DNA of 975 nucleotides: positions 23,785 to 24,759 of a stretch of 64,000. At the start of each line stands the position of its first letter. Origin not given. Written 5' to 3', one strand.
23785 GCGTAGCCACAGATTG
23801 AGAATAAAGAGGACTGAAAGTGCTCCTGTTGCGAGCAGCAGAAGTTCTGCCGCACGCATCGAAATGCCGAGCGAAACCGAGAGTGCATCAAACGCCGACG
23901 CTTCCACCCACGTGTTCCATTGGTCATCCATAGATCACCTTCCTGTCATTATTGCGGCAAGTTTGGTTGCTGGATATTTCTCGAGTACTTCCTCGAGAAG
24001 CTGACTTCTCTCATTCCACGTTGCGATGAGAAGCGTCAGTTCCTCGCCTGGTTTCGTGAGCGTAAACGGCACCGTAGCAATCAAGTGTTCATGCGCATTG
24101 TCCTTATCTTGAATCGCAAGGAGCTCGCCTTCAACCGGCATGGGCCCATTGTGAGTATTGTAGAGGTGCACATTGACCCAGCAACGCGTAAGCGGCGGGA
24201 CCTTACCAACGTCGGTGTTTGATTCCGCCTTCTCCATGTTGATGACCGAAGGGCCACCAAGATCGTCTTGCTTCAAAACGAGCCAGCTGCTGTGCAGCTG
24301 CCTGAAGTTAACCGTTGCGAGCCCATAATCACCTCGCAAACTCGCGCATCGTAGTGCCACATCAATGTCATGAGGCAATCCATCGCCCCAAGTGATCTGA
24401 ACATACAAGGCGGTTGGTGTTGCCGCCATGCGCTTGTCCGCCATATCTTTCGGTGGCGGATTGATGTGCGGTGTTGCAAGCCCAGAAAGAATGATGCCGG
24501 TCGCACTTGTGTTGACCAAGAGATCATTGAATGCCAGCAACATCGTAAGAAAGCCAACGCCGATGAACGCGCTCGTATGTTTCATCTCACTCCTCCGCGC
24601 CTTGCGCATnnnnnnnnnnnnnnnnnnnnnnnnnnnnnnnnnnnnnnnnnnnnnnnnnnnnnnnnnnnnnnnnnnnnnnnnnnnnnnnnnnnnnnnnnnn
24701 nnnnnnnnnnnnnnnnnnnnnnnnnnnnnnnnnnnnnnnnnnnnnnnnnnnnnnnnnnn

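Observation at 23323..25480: Three-gene MotA/TolQ/ExbB-like operon with an Asp-less partner: a candidate uncharacterised ion-driven membrane machine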

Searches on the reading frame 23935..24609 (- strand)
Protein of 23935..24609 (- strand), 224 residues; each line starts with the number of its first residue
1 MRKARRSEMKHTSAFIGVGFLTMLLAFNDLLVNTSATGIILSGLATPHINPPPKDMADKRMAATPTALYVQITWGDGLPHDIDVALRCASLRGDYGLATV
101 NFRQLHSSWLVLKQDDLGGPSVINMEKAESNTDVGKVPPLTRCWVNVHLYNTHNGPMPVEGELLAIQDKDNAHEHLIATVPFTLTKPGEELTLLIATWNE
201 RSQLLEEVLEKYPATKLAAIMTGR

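Call 3: search_protein_families(library=pfam, proteins=[window:23935-24609:-], max_evalue=1)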
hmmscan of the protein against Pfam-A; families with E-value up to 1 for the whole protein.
window:23935-24609:- (224 aa): 0 families

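Call 4: search_protein_families(library=padloc, proteins=[window:23935-24609:-], max_evalue=1)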
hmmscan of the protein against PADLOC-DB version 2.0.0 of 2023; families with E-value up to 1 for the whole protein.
window:23935-24609:- (224 aa): 0 families

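Call 5: search_protein_families(library=ncbifam, proteins=[window:23935-24609:-], max_evalue=1)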
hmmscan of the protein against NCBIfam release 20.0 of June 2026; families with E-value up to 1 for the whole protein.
window:23935-24609:- (224 aa): 0 families

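Call 15: find_homologous_proteins(query=window:23935-24609:-, max_evalue=0.01)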
Query window:23935-24609:- (224 aa): 13 proteins with E <= 0.01 among 590 candidates.
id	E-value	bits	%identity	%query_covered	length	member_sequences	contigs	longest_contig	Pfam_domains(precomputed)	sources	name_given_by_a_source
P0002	5.3e-142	489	100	96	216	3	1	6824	-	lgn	-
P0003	4.5e-92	325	65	96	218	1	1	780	-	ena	-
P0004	5.9e-92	325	66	96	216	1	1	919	-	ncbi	-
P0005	1.7e-59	219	44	99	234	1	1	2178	-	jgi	jgi:hypothetical protein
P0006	3.3e-54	202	42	99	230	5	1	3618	-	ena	-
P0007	2.4e-53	199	43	99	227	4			-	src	-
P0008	6.6e-53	197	41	99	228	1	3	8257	-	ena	-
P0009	9.7e-53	197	42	88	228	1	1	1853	-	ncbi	-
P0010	4.6e-52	195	44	90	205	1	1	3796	-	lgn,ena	-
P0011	1.3e-51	193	43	91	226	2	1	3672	-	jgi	-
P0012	9.8e-51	190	40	99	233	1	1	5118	-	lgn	-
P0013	2.6e-48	182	39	85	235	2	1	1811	-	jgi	-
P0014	8.1e-47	177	40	99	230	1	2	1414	-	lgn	-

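Call 16: find_encoding_contigs(protein=P0008, flank=10000, max_places=3)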
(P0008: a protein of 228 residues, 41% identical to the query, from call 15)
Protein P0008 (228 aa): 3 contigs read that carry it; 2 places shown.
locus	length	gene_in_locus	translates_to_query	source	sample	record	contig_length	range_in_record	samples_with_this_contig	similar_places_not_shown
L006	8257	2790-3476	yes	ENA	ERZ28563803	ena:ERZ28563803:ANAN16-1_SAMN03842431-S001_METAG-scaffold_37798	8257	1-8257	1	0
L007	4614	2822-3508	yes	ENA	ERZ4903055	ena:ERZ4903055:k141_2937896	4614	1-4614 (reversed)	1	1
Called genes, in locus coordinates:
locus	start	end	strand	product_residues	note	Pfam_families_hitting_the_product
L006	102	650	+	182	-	PF04542:Sigma70_r2, PF08281:Sigma70_r4_2, PF04545:Sigma70_r4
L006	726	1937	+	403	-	PF18915:DUF5667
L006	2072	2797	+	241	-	-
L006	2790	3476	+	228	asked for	-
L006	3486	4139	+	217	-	-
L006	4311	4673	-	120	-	-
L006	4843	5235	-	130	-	-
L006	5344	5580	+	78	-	PF14242:DUF4342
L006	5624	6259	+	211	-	PF00156:Pribosyltran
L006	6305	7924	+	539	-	-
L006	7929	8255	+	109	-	?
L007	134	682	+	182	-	PF04542:Sigma70_r2, PF08281:Sigma70_r4_2, PF04545:Sigma70_r4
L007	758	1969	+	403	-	PF18915:DUF5667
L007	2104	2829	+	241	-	-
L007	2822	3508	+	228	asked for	-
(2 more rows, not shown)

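Call 17: find_encoding_contigs(protein=P0012, flank=10000, max_places=3)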
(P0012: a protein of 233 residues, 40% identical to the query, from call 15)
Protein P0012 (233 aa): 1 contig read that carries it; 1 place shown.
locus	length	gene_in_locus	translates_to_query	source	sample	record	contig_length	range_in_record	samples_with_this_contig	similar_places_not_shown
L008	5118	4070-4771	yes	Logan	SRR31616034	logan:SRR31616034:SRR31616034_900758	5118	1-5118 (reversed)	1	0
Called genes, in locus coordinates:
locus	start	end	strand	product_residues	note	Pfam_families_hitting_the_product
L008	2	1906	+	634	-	?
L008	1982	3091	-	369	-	-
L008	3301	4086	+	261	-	-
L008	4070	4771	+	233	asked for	-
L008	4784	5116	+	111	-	?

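Call 23: search_solved_structures(query=A1, max_evalue=10, show_alignments=2)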
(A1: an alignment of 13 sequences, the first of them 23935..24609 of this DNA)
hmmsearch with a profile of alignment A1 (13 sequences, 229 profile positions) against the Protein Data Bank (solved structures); distinct sequences matched with E-value up to 10: 1.
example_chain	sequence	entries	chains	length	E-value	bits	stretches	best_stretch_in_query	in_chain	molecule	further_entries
9mt4_G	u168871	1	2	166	1.1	11.7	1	134-164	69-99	Collar protein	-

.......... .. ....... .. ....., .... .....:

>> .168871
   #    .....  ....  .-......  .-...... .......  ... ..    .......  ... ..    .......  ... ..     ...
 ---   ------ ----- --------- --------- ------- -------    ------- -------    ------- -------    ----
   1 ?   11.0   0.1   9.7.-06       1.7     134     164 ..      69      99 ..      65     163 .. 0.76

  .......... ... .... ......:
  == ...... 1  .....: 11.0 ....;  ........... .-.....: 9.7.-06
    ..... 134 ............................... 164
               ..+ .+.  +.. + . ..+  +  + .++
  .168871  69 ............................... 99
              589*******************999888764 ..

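Call 24: search_protein_families(library=pfam, alignment_id=A1, max_evalue=1)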
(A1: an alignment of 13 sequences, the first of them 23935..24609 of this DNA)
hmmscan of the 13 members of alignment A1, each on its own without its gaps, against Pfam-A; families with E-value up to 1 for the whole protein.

A. member 1, window:23935-24609:- (224 aa): 0 families

B. families by the number of members that match (of 13 scanned): 3 families
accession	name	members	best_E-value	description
PF12604.14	gp37_C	1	0.061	Tail fibre protein gp37 C terminal domain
PF13426.13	PAS_9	1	0.11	PAS domain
PF18955.5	DUF5698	1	0.21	Domain of unknown function (DUF5698)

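Call 27: find_related_loci(query=A1, collection=genome_contigs, flank=10000)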
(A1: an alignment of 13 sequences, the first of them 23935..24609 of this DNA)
Query A1 (224 aa) in genome_contigs; peptide patterns used: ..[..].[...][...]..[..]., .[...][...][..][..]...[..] (x = any residue, [..] = any of these).
12 stretches matched a pattern; 1 encode a relative of the query (tblastn E <= 1e-3); 1 distinct loci.
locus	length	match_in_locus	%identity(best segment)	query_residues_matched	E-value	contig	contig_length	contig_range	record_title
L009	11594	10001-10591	36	21-204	2e-36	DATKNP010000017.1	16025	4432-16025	MAG TPA_asm: Candidatus Paceibacterota bacterium isolate SMAG_U14740 k141_3999531, whole genome shotgun sequence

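Call 29: find_related_loci(query=A1, collection=metagenome_contigs, flank=10000)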
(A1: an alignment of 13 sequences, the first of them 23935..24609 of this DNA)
Query A1 (224 aa) in metagenome_contigs; peptide patterns used: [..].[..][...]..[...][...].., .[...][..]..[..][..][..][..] (x = any residue, [..] = any of these).
277 stretches matched a pattern; 12 encode a relative of the query (tblastn E <= 1e-3); 12 distinct loci.
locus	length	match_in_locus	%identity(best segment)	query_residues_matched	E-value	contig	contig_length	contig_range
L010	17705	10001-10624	44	17-222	5e-61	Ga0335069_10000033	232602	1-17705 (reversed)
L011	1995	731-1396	44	1-222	4e-61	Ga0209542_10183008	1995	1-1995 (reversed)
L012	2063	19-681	42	3-222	1e-58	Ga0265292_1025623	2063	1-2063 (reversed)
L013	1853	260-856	42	26-222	2e-55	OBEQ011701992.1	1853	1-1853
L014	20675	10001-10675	41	5-224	7e-54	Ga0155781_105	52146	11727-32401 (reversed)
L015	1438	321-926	41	21-219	4e-55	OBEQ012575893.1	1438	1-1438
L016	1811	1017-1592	39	33-222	2e-52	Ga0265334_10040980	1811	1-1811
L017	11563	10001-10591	36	21-204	1e-35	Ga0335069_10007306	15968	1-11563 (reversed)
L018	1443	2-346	47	108-222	4e-34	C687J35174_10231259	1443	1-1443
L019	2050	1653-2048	36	1-129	1e-25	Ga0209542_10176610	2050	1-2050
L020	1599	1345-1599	41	1-82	4e-18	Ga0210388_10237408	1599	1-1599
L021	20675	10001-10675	41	5-224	7e-54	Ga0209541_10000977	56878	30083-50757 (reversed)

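Call 35: predict_structure(alignment_id=A1)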
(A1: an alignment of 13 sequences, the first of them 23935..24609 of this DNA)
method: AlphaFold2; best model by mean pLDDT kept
length: 224 residues; sequences in the alignment: 13
mean_pLDDT: 71.7   pTM: 0.64
mean pLDDT of the five models: 71.7, 70.1, 67.1, 61.3, 59.0
residues with pLDDT >= 90: 55; 70-90: 66; 50-70: 62; < 50: 41
segments of 3 or more residues with pLDDT < 50: 1-4, 6-10, 35-62, 222-224
pLDDT, mean of each block of 10 residues (from residue 1): 47 55 59 49 41 42 75 72 84 68 63 63 76 80 89 80 92 91 90 94 93 84 45
secondary structure, 60 per line:
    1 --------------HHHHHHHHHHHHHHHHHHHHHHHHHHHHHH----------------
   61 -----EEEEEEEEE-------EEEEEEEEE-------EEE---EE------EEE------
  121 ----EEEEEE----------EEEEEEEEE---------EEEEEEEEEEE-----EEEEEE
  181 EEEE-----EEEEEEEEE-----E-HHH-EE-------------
elements in order: H15-44 E66-74 E82-90 E98-100 E112-114 E125-130 E141-149 E159-169 E175-184 E190-198

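Call 52: search_protein_families(library=pfam, proteins=[L010:5498-7441:+, L010:7476-8375:-, L010:8618-9133:+, L010:11363-11974:-, L010:12238-13338:-, L010:13914-14708:-, L014:6073-8238:-, L014:8329-9291:-, L014:11423-11938:+, L014:12104-12625:+], max_evalue=0.001)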
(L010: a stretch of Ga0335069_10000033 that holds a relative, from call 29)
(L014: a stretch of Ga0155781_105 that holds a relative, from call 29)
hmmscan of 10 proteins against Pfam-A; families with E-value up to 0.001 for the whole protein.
L010:5498-7441:+ (647 aa): 7 families
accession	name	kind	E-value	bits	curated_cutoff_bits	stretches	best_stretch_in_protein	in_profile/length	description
PF00009.33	GTP_EFTU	-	1.2e-53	182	26.5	1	54-240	2-187/188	Elongation factor Tu GTP binding domain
PF21018.2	BipA_C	-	8.8e-40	135.3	23.8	1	530-637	2-109/110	TypA/BipA C-terminal domain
PF00679.30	EFG_C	-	3.1e-15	56.4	27.9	1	443-527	3-88/89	Elongation factor G C-terminus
PF03144.31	GTP_EFTU_D2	-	4e-13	50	30.3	1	266-336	1-73/73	Elongation factor Tu domain 2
PF22042.2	EF-G_D2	-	3.6e-09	37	27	1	257-337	7-83/84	Elongation factor G domain 2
PF01926.29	MMR_HSR1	-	6.2e-07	30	21.9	1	58-174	2-113/113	50S ribosome-binding GTPase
PF02421.24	FeoB_N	-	0.0002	21.4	27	1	97-195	31-135/156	Ferrous iron transport protein B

L010:7476-8375:- (299 aa): 0 families

L010:8618-9133:+ (171 aa): 0 families

L010:11363-11974:- (203 aa): 0 families

L010:12238-13338:- (366 aa): 1 family
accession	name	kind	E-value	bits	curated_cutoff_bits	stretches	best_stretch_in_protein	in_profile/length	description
PF04024.17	PspC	-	1.2e-20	73.5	25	1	103-160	1-57/58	PspC domain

L010:13914-14708:- (264 aa): 0 families

L014:6073-8238:- (721 aa): 4 families
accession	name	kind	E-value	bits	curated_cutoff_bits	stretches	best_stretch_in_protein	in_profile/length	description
PF01131.25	Topoisom_bac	-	2.9e-122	409.1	35.1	1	125-521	2-408/411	DNA topoisomerase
PF01396.24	Zn_ribbon_Top1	-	7.6e-41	138.1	32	3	647-682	2-36/39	Topoisomerase DNA binding C4 zinc finger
PF01751.28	Toprim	-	4.1e-24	85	23.1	1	3-110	2-96/96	Toprim domain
PF14354.12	Lar_restr_allev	-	0.00087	19.9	28.6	0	602-642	5-49/58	Restriction alleviation protein Lar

L014:8329-9291:- (320 aa): 2 families
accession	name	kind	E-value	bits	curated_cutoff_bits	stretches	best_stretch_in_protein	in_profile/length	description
PF02481.21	DNA_processg_A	-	2.3e-72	243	29.6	1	46-238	17-211/212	DNA recombination-mediator protein A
PF18306.6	LDcluster4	-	5.3e-08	33.1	26.3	1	75-133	5-64/151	SLOG cluster4 family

L014:11423-11938:+ (171 aa): 0 families

L014:12104-12625:+ (173 aa): 1 family
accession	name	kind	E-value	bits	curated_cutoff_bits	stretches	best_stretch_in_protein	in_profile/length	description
PF04350.18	PilO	-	0.00048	20.7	22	1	52-158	19-124/145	Pilus assembly protein, PilO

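Call 73: fold_search(model_id=the predicted structure, library=pdb)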
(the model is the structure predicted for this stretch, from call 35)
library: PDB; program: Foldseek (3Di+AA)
matches with E <= 10: 763; with E <= 0.001: 0
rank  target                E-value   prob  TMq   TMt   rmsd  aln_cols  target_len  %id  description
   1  7lgr                  4.6e-02  0.82  0.27  0.36   6.0       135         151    8  Streptococcus mutans Collagen binding Protein CNM - N2 Domain (released 2022-01-26)
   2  2okm                  6.0e-02  0.92  0.30  0.42   5.6       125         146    8  Crystal structure of ACE19, the collagen binding subdomain of Enterococcus faecalis surface protein ACE (released 2008-01-22)
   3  7cea_A                8.3e-02  0.33  0.18  0.22  16.5       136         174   10  Crystal structure of HUTS-4 Fv-clasp fragment (released 2021-06-23)
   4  5a50_A                1.1e-01  0.16  0.13  0.16  15.3       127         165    8  The crystal structure of Arabidopsis thaliana CAR4 in complex with two calcium ions, Zn and Phopho Choline (released 2016-03-02)
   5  3v99_B                1.3e-01  0.15  0.17  0.08  14.2       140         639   11  S663D Stable-5-LOX in complex with Arachidonic Acid (released 2012-05-02)
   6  3v98_B                1.5e-01  0.60  0.26  0.11   6.5       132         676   14  S663D Stable-5-LOX (released 2012-05-02)
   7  4v29_A                1.6e-01  0.13  0.11  0.15  15.5       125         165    8  The crystal structure of Arabidopsis thaliana CAR4 in complex with two calcium ions (released 2014-12-17)
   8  3d2e_A                1.7e-01  0.07  0.12  0.06  14.8       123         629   13  Crystal structure of a complex of Sse1p and Hsp70, Selenomethionine-labeled crystals (released 2008-06-17)
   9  6vug_D                1.8e-01  0.16  0.14  0.22  17.4       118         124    9  Diabody bound to a Reverse Transcriptase Aptamer Complex (released 2021-02-17)
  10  2oxe_B                1.9e-01  0.47  0.23  0.14   7.2       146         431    8  Structure of the Human Pancreatic Lipase-related Protein 2 (released 2007-03-27)
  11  4lde_B                1.9e-01  0.15  0.17  0.26  16.7       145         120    6  Structure of beta2 adrenoceptor bound to BI167107 and an engineered nanobody (released 2013-09-25)
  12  6u4u                  2.0e-01  0.08  0.14  0.19  18.2       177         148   11  1.3 A structure of a pathogenic human Syt 1 C2B (I368T) (released 2020-05-13)
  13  6dps_F                2.0e-01  0.07  0.13  0.19  17.3       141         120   10  Crystal Structure of Neisseria meningitidis DsbD n-terminal domain in the oxidised form (released 2018-09-12)
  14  2pvs_A                2.1e-01  0.25  0.19  0.12  11.0       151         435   10  Structure of human pancreatic lipase related protein 2 mutant N336Q (released 2007-12-18)
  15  9w2m_1                2.1e-01  0.23  0.17  0.08  11.8       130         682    9  Cryo-EM structure of the Cytoplasmic lattice(CPL) from mouse oocyte (released 2026-02-25)
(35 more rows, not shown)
